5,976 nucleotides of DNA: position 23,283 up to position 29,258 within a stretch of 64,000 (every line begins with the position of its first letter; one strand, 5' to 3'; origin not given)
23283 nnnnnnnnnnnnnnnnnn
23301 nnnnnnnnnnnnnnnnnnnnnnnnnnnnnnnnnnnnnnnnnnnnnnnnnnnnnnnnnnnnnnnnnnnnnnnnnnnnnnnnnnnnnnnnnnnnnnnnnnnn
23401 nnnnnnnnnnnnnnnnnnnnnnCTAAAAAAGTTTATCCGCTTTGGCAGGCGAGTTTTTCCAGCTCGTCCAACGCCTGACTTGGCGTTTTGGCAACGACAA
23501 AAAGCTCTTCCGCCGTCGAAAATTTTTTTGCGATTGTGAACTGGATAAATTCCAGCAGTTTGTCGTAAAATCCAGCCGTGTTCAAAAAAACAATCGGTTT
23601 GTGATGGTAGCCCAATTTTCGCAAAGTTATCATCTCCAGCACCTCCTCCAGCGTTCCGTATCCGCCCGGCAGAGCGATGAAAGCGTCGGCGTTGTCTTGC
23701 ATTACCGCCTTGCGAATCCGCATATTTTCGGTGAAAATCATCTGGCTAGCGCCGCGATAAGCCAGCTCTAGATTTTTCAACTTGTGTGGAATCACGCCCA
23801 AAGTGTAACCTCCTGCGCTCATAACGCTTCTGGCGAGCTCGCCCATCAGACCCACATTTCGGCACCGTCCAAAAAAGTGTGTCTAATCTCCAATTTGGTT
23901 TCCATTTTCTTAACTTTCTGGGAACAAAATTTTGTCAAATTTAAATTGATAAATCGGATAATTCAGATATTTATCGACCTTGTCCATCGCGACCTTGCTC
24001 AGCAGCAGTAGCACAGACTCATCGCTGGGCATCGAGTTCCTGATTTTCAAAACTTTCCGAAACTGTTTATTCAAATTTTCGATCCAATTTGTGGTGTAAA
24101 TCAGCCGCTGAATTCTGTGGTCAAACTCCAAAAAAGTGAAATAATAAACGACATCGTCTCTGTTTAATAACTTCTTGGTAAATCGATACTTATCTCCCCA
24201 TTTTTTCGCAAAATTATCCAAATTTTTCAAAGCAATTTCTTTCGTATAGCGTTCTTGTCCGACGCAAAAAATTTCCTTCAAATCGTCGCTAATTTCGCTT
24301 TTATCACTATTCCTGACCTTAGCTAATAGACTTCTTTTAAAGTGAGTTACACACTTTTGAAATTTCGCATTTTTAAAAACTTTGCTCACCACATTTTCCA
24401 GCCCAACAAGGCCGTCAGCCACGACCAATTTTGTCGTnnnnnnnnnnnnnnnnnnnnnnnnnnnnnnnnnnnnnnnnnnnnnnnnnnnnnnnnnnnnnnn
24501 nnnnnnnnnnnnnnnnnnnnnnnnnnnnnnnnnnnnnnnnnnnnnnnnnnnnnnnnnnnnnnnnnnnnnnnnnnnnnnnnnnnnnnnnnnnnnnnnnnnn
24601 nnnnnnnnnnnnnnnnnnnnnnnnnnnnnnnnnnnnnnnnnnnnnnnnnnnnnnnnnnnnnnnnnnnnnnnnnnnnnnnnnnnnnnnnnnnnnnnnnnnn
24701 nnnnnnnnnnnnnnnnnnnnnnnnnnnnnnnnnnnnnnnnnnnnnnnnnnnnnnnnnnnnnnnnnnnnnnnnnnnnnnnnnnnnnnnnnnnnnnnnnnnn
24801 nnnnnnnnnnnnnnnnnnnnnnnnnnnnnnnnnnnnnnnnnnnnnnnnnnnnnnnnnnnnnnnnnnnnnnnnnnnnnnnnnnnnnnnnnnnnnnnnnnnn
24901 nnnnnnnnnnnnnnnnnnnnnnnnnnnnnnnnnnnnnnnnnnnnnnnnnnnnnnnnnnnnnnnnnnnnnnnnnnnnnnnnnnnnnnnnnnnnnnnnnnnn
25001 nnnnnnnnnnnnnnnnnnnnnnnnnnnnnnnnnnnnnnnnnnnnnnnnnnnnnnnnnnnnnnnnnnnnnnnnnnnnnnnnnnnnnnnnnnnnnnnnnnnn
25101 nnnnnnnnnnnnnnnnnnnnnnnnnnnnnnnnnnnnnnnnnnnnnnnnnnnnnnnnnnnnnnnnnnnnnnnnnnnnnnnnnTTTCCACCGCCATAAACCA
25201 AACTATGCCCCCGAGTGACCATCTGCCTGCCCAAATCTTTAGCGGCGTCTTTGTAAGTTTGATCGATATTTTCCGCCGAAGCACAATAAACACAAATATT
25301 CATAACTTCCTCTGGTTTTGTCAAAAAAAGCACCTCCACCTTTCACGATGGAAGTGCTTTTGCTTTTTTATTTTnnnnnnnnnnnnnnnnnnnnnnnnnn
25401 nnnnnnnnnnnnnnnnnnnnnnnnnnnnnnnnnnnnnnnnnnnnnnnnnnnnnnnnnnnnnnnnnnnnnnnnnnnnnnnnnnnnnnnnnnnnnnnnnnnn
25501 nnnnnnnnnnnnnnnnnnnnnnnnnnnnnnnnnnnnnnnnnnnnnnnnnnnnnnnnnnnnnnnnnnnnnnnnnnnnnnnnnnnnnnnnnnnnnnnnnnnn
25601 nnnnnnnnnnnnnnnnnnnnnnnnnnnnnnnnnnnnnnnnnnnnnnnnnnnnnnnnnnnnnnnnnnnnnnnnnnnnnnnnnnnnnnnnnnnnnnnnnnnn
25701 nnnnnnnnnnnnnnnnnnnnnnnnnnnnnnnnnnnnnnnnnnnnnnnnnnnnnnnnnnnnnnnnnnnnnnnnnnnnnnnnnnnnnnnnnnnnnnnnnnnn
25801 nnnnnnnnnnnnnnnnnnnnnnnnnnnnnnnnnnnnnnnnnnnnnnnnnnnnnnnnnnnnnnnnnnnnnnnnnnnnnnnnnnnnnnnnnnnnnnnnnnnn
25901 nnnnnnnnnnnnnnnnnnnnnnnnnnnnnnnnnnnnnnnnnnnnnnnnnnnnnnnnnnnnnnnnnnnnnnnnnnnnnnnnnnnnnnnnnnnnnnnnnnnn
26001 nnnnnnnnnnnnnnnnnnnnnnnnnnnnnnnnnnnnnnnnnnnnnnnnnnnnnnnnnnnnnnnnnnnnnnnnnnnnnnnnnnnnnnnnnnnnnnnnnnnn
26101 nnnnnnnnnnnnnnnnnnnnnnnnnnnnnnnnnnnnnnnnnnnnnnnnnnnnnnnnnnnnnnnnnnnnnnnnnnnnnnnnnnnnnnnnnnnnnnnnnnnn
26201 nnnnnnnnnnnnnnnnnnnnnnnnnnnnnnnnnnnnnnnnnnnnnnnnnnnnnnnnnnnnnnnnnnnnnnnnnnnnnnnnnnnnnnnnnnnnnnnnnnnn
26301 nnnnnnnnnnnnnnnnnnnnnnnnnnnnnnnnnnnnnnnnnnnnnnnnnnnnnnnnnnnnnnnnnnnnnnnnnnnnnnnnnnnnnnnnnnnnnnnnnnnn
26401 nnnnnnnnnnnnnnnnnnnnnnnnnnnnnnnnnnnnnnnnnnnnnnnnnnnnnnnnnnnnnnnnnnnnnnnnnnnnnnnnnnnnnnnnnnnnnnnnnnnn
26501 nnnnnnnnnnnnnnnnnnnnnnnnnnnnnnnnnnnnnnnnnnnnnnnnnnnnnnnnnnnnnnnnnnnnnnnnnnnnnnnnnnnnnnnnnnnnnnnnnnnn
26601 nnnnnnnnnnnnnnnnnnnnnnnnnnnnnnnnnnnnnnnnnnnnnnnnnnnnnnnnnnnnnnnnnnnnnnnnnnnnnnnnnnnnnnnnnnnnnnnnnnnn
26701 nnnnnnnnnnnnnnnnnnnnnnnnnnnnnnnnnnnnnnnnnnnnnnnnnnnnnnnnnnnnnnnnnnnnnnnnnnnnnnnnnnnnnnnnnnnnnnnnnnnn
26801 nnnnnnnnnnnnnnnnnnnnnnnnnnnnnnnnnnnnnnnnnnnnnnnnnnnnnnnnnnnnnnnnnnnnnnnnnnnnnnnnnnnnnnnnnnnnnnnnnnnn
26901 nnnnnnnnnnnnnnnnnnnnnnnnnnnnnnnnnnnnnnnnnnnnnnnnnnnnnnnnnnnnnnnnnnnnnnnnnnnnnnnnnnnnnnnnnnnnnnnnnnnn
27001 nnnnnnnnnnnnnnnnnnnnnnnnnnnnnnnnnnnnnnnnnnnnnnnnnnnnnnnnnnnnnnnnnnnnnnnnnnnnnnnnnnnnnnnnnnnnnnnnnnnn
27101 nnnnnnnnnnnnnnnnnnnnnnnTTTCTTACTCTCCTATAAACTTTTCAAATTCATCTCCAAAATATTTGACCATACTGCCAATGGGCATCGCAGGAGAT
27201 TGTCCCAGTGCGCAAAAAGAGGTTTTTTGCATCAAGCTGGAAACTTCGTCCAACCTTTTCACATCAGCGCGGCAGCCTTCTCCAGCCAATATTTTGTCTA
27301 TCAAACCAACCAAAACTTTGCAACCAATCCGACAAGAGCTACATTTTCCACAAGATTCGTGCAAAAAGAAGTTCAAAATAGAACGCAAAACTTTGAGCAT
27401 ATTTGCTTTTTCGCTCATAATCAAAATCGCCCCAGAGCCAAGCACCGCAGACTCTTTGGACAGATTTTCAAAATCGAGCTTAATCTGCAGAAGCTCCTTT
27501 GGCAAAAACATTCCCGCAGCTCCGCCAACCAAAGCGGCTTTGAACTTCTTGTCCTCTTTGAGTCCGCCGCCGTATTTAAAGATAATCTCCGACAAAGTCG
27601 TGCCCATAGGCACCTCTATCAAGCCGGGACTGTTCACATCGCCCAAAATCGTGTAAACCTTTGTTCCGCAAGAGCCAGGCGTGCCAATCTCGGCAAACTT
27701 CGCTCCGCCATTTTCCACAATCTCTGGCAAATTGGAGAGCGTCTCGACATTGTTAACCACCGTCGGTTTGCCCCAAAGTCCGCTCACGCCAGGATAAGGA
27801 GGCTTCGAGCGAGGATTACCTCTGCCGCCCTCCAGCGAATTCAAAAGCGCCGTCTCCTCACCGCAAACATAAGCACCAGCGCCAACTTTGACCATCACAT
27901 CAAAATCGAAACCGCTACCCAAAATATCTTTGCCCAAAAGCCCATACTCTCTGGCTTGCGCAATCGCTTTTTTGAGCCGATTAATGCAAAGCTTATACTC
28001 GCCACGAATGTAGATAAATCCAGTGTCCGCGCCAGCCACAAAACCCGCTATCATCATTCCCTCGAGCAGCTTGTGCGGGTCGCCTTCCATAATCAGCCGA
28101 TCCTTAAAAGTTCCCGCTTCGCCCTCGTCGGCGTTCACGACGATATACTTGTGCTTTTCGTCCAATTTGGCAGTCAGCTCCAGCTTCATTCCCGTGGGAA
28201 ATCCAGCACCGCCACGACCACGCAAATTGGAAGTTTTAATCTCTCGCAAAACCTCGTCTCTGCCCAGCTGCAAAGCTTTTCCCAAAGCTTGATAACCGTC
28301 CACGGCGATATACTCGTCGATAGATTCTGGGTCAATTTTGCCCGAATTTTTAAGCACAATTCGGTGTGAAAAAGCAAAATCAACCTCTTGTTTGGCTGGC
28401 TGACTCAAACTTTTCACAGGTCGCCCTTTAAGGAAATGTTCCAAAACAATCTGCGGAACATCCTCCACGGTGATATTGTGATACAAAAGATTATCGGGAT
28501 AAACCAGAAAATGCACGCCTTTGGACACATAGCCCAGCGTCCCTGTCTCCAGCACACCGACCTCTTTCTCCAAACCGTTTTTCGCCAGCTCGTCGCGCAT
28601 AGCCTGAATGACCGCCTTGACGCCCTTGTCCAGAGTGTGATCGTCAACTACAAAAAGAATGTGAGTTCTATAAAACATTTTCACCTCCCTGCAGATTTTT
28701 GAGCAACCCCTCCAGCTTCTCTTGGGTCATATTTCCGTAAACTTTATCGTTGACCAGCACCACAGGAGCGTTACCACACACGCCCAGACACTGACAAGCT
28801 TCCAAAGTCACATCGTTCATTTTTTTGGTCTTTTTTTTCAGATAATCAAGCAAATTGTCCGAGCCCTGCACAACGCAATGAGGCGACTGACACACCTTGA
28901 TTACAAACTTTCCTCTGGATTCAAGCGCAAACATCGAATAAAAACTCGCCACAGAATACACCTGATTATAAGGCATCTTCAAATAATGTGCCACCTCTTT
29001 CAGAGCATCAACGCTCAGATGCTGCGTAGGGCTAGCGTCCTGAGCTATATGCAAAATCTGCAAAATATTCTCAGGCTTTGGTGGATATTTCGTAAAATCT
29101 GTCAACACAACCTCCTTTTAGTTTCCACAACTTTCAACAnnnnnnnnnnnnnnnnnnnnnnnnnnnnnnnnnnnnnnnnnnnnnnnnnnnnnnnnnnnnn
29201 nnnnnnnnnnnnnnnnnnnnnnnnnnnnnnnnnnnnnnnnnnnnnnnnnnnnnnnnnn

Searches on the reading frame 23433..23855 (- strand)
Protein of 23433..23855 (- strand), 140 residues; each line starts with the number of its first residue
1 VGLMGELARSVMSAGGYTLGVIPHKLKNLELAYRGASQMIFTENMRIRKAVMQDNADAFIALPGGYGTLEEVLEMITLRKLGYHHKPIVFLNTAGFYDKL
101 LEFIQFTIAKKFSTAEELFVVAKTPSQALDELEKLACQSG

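Call 23: search_protein_families(library=pfam, proteins=[window:23433-23855:-], max_evalue=0.01)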
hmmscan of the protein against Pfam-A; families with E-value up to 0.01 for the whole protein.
window:23433-23855:- (140 aa): 2 families
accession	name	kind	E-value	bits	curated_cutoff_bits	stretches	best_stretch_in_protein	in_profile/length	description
PF03641.19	Lysine_decarbox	-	6.6e-37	127.1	27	1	4-131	1-130/131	Possible lysine decarboxylase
PF18306.6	LDcluster4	-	3.5e-10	40.1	26.3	1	2-102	42-125/151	SLOG cluster4 family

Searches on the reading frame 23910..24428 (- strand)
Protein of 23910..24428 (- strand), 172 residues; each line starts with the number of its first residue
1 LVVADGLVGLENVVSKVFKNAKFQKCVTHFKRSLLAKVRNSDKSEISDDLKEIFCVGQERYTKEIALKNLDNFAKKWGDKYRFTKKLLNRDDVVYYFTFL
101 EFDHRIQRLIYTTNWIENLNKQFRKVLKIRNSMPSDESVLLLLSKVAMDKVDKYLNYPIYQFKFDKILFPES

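Call 23: search_protein_families(library=pfam, proteins=[window:23910-24428:-], max_evalue=0.01)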
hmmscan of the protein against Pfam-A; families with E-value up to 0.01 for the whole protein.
window:23910-24428:- (172 aa): 1 family
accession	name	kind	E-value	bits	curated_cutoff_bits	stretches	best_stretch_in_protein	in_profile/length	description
PF00872.24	Transposase_mut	-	2.7e-30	106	21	1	1-154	228-376/379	Transposase, Mutator family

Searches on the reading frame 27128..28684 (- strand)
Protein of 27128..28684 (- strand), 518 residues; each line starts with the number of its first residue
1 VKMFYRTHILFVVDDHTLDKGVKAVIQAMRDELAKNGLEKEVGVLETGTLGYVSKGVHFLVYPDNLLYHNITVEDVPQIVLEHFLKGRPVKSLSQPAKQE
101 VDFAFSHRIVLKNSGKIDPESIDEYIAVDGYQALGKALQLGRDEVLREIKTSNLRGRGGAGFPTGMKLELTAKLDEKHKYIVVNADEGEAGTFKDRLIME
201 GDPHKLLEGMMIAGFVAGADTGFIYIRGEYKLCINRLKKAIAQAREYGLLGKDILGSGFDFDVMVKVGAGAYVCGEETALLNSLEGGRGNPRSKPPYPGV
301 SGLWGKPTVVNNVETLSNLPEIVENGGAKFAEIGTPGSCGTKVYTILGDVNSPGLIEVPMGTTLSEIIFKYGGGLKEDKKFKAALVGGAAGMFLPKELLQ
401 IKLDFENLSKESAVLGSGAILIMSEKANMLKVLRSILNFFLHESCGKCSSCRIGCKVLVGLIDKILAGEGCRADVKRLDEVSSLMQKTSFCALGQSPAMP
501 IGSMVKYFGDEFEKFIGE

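Call 23: search_protein_families(library=pfam, proteins=[window:27128-28684:-], max_evalue=0.01)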
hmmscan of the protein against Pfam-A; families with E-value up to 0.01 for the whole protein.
window:27128-28684:- (518 aa): 4 families
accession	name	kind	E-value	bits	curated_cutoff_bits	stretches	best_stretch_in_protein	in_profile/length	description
PF01512.22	Complex1_51K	-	8.9e-46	155.9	31.2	1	149-320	1-149/150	Nuo51 FMN-binding domain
PF10589.14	NADH_4Fe-4S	-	4.1e-25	87.9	23.5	1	432-514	2-84/85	NADH-ubiquinone oxidoreductase-F iron-sulfur binding region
PF10531.15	SLBB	-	8e-08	32.4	27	1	343-377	1-35/55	SLBB domain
PF22461.2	SLBB_2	-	9.1e-06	26.1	27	1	344-396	3-50/79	SLBB domain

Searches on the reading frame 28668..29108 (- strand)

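Call 23: search_protein_families(library=pfam, proteins=[window:28668-29108:-], max_evalue=0.01)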
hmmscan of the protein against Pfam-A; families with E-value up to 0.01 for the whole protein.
window:28668-29108:- (146 aa): 1 family
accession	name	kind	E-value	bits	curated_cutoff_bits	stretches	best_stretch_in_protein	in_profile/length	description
PF01257.25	2Fe-2S_thioredx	-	3.7e-40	137.6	24.8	1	6-140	6-145/145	Thioredoxin-like [2Fe-2S] ferredoxin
